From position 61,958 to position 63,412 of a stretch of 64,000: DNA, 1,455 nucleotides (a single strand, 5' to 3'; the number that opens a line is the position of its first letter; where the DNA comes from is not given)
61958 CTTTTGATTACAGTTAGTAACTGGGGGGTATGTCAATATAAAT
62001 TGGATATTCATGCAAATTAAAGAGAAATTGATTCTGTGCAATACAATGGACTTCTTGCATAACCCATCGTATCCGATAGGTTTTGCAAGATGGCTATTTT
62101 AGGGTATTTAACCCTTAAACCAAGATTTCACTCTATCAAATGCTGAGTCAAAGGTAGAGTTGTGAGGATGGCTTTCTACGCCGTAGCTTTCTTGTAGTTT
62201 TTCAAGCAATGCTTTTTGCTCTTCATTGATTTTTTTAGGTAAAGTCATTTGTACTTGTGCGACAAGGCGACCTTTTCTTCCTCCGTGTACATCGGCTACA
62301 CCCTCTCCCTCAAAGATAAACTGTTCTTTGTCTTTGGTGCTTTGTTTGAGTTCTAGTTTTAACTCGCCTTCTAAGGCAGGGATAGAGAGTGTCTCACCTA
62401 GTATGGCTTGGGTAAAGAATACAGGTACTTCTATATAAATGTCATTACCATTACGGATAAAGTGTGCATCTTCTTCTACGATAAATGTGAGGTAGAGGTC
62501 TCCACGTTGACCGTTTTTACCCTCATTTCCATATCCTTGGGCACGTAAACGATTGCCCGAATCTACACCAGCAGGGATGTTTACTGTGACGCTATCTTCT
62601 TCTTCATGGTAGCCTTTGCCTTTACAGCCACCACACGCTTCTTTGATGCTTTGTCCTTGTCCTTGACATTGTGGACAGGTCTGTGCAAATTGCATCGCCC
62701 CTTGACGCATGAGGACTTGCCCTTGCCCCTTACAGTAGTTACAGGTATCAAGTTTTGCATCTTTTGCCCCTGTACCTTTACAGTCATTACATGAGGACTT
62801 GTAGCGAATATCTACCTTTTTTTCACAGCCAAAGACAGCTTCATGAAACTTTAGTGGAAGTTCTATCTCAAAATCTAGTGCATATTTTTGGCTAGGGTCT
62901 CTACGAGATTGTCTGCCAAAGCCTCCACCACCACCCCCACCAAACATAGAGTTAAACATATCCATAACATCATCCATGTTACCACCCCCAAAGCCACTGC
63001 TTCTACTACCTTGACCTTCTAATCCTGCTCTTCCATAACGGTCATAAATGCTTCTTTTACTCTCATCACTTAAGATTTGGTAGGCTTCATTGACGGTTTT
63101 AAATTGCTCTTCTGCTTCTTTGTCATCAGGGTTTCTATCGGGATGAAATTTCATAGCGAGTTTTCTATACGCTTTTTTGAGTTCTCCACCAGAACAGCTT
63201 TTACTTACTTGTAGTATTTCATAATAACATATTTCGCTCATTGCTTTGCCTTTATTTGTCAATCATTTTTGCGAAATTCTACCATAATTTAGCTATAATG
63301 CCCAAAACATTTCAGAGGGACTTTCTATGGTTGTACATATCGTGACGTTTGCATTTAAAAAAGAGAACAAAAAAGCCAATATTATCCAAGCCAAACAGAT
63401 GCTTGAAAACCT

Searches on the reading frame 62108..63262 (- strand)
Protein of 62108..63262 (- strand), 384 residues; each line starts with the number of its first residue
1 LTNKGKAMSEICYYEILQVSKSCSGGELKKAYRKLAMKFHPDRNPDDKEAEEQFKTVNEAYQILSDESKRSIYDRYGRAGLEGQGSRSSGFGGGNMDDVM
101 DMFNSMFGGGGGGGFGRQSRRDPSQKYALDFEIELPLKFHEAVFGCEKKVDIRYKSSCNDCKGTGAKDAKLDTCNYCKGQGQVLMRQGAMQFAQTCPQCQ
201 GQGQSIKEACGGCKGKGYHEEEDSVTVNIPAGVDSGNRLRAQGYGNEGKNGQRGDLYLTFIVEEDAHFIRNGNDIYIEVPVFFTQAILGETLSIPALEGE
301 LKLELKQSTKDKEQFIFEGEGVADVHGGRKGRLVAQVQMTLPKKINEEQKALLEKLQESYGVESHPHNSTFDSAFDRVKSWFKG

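Call 92: search_protein_families(library=pfam, proteins=[window:62108-63262:-], max_evalue=0.00001)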
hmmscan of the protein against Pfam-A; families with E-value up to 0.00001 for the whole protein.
window:62108-63262:- (384 aa): 3 families
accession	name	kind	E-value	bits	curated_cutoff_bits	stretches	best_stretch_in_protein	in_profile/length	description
PF01556.23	DnaJ_C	-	5.5e-40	137.3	26.6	1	132-342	2-152/152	DnaJ C terminal domain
PF00226.36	DnaJ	-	5.5e-28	97.3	27.8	1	13-74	2-63/63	DnaJ domain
PF00684.25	DnaJ_CXXCXGXG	-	8e-13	48.9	32.7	1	158-217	1-65/65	DnaJ central domain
